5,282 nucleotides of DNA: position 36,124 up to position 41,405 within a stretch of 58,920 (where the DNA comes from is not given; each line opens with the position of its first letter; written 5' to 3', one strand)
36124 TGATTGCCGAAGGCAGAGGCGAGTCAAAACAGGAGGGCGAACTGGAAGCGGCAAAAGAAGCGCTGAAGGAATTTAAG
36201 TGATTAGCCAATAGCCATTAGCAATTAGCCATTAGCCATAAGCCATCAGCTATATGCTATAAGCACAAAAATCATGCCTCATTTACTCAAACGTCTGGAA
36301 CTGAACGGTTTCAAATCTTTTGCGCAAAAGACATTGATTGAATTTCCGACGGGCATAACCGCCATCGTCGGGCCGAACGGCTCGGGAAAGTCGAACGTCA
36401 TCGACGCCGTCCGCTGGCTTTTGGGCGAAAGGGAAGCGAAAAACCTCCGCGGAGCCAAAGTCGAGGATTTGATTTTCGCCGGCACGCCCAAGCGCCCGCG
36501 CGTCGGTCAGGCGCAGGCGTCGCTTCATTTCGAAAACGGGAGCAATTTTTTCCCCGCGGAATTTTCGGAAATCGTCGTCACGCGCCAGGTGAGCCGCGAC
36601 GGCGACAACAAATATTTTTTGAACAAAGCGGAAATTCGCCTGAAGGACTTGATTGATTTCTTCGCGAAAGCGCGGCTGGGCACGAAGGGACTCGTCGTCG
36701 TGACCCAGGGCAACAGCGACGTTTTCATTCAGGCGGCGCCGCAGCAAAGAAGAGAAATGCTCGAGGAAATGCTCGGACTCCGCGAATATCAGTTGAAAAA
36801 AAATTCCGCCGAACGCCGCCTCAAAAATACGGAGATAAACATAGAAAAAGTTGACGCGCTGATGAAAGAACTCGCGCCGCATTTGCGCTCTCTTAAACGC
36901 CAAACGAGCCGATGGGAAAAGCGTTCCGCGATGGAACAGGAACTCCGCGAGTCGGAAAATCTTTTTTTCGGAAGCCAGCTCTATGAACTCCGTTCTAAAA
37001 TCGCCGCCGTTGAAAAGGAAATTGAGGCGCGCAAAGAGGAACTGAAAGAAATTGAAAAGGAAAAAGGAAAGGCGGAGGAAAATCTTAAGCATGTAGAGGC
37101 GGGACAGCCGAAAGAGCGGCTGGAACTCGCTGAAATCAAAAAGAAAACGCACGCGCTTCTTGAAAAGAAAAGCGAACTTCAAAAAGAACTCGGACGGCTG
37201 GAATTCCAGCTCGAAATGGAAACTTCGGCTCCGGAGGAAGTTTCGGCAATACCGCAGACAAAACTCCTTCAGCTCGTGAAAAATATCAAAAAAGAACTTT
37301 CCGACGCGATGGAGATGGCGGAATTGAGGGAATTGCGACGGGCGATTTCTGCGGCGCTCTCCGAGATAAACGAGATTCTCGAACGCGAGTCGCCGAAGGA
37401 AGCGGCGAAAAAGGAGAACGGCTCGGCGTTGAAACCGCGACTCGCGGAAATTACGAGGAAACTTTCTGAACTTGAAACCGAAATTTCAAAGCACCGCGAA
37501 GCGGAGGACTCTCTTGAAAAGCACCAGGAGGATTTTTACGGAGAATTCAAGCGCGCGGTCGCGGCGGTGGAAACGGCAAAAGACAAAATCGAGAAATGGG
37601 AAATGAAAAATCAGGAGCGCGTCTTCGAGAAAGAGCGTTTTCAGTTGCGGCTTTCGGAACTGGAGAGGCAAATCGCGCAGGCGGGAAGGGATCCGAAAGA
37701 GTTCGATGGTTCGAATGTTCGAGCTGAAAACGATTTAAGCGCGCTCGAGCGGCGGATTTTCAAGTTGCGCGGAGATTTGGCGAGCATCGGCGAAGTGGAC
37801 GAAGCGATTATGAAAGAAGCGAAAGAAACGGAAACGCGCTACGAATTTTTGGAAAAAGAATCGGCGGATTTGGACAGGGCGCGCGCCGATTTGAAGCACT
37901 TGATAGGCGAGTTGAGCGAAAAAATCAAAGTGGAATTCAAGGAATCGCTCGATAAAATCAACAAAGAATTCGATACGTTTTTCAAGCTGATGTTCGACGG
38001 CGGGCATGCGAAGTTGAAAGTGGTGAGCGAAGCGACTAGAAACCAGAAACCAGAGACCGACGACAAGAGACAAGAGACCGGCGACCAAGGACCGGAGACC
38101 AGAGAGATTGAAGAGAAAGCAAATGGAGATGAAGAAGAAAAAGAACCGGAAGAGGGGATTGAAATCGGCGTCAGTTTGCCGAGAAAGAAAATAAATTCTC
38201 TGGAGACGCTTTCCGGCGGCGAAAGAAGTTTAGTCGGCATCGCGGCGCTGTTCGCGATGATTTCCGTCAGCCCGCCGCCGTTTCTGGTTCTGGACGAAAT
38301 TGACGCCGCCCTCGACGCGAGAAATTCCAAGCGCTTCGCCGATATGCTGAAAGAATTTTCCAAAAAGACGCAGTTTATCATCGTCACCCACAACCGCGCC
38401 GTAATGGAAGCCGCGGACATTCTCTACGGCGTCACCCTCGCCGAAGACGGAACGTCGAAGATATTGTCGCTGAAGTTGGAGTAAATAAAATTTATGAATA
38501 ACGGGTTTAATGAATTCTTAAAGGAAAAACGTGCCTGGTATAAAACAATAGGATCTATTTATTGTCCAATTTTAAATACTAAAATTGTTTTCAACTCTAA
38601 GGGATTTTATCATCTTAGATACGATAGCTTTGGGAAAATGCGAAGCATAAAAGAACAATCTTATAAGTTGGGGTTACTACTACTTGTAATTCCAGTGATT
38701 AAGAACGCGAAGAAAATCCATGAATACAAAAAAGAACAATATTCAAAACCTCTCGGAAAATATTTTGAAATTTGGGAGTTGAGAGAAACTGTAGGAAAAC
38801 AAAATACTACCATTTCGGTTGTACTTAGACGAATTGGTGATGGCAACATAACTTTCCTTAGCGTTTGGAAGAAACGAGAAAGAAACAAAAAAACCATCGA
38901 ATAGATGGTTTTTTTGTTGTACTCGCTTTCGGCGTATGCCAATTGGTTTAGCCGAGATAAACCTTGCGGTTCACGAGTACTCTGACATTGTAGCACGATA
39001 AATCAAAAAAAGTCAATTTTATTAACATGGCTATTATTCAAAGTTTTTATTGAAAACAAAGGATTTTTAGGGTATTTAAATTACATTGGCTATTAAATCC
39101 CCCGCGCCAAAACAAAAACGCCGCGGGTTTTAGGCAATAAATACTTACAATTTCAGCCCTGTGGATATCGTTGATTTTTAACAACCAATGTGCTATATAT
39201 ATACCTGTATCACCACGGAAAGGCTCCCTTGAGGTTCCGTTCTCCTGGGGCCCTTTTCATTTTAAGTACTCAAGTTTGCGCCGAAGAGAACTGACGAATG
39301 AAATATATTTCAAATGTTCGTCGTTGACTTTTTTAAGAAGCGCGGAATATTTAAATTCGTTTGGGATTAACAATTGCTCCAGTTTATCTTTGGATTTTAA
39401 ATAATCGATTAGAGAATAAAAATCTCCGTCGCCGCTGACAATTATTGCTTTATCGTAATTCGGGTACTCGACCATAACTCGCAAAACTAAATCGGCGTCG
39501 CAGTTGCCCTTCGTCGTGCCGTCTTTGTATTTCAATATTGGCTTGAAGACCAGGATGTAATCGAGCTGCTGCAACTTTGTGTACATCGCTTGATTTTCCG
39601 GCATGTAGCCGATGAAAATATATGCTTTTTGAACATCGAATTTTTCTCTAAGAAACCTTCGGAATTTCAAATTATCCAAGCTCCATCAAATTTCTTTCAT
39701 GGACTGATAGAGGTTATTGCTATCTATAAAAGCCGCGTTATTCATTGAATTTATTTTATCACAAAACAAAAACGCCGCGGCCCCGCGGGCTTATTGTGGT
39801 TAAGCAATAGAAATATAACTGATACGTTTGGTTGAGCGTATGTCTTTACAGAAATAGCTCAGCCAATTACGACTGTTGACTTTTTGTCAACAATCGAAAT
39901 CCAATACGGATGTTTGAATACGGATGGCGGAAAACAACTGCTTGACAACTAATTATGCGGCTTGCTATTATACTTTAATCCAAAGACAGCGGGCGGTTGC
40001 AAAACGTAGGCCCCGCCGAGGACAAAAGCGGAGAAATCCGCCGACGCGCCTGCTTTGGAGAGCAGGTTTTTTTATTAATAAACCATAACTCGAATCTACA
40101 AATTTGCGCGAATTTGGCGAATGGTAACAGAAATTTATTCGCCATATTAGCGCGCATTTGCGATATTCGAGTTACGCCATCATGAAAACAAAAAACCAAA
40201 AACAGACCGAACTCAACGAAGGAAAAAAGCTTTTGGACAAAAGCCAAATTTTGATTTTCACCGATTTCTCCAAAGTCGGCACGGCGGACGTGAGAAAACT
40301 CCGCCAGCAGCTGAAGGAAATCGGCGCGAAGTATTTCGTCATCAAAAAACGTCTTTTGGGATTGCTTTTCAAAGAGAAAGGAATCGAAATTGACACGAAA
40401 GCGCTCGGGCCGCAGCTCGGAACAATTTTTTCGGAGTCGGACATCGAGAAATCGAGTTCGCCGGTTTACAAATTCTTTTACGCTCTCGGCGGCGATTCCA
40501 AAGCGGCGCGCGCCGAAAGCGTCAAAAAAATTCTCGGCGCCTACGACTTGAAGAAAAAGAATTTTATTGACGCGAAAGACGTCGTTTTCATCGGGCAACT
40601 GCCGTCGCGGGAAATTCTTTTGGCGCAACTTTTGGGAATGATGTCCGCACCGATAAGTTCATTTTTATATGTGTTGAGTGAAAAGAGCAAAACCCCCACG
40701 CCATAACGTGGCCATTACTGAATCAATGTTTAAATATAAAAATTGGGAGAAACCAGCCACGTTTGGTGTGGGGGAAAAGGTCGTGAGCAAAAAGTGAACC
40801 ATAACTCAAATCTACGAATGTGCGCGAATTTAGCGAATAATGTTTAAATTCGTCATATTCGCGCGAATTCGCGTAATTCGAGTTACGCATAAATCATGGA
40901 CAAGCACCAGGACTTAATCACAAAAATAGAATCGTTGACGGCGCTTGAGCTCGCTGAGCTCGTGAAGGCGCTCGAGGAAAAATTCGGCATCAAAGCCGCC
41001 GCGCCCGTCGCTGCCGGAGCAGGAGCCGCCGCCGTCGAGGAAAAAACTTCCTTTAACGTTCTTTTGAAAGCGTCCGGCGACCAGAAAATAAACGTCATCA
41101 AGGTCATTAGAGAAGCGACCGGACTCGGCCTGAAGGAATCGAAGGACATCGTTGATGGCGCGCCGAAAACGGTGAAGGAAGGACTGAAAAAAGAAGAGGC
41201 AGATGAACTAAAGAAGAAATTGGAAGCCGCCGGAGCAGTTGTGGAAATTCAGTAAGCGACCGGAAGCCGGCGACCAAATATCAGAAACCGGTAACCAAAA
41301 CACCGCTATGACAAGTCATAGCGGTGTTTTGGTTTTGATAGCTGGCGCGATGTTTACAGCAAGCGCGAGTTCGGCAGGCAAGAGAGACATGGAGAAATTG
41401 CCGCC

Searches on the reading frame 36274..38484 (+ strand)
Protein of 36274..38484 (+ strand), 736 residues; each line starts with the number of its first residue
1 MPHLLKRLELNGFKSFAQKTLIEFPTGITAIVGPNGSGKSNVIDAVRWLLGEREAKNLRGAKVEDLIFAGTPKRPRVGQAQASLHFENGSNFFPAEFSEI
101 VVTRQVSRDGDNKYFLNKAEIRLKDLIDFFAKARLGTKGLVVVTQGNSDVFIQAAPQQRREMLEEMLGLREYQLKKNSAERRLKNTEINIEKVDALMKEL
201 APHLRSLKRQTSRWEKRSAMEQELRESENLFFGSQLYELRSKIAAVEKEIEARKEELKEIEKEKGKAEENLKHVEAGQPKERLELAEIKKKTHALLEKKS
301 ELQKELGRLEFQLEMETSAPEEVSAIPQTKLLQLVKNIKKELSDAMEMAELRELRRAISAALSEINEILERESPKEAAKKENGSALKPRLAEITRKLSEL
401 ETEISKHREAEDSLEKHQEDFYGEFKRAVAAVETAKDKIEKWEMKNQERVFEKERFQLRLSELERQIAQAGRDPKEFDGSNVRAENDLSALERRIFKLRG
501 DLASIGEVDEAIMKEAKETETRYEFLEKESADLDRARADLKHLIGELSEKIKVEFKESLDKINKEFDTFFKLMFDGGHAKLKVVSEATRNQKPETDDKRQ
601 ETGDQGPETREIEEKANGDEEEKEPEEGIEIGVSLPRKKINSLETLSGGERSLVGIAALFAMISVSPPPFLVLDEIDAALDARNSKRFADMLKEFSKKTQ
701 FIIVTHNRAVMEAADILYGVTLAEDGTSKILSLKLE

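Call 10: search_protein_families(library=pfam, proteins=[window:36274-38484:+], max_evalue=0.01)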
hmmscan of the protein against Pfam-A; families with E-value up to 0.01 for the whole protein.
window:36274-38484:+ (736 aa): 9 families
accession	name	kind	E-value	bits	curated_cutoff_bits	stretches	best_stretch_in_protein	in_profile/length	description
PF02463.25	SMC_N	-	2.7e-67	226.9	40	1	5-728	2-219/220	RecF/RecN/SMC N terminal domain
PF13304.12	AAA_21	-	9e-20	72.4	27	2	495-711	83-303/304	AAA domain, putative AbiEii toxin, Type IV TA system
PF13175.12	AAA_15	-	8.7e-17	62.2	32.1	2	5-467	3-260/374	AAA ATPase domain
PF13476.12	AAA_23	-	1.4e-16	62.2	27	1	7-303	1-197/201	AAA domain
PF13555.12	AAA_29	-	2.8e-07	30.6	27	1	5-50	1-46/61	P-loop containing region of AAA domain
PF00005.33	ABC_tran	-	7.8e-07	30.2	25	0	28-51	13-36/137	ABC transporter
PF00004.35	AAA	-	0.00064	20.6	21.2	0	655-708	45-110/131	ATPase family associated with various cellular activities (AAA)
PF13401.12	AAA_22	-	0.0019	19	27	0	26-53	5-32/130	AAA domain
PF13514.12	AAA_27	-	0.0086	16.1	22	1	5-50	3-50/206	AAA domain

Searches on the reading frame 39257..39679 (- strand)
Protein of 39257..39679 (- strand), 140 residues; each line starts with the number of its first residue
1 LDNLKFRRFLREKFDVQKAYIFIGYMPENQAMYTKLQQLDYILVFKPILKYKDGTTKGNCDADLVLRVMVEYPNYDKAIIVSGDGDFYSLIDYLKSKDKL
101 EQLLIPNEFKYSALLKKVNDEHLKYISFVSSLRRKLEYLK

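Call 9: search_protein_families(library=pfam, proteins=[window:39257-39679:-], max_evalue=0.01)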
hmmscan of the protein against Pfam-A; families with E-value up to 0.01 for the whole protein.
window:39257-39679:- (140 aa): 1 family
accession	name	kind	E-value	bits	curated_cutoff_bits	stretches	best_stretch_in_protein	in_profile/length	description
PF01936.24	NYN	-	2.6e-10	41.4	24.2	1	5-122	23-141/145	NYN domain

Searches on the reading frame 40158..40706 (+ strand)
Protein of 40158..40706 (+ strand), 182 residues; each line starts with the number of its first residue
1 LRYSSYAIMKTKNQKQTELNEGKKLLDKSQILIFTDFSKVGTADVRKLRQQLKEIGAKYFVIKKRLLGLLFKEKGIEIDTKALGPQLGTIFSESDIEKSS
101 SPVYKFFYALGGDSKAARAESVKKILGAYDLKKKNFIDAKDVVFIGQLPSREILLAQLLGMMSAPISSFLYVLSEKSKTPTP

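Call 9: search_protein_families(library=pfam, proteins=[window:40158-40706:+], max_evalue=0.01)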
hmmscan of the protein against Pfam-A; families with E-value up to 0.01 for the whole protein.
window:40158-40706:+ (182 aa): 1 family
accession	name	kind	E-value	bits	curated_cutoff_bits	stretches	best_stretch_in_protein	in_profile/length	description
PF00466.25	Ribosomal_L10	-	1.6e-13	51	22.8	1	10-105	1-97/100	Ribosomal protein L10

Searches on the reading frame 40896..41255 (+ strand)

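Call 9: search_protein_families(library=pfam, proteins=[window:40896-41255:+], max_evalue=0.01)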
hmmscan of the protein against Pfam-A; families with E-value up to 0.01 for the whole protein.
window:40896-41255:+ (119 aa): 4 families
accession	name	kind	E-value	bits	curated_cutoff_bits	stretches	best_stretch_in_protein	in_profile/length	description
PF00542.24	Ribosomal_L12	-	6e-29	100.6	25.9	1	53-119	1-67/67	Ribosomal protein L7/L12 C-terminal domain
PF16320.10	Ribosomal_L12_N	-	3e-16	59.3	25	1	4-46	2-44/48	Ribosomal protein L7/L12 dimerisation domain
PF20115.4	DUF6505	-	0.0022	17.9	23.9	1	10-87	67-142/159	Family of unknown function (DUF6505)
PF14117.11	DUF4287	-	0.0031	18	27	0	4-36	2-35/60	Domain of unknown function (DUF4287)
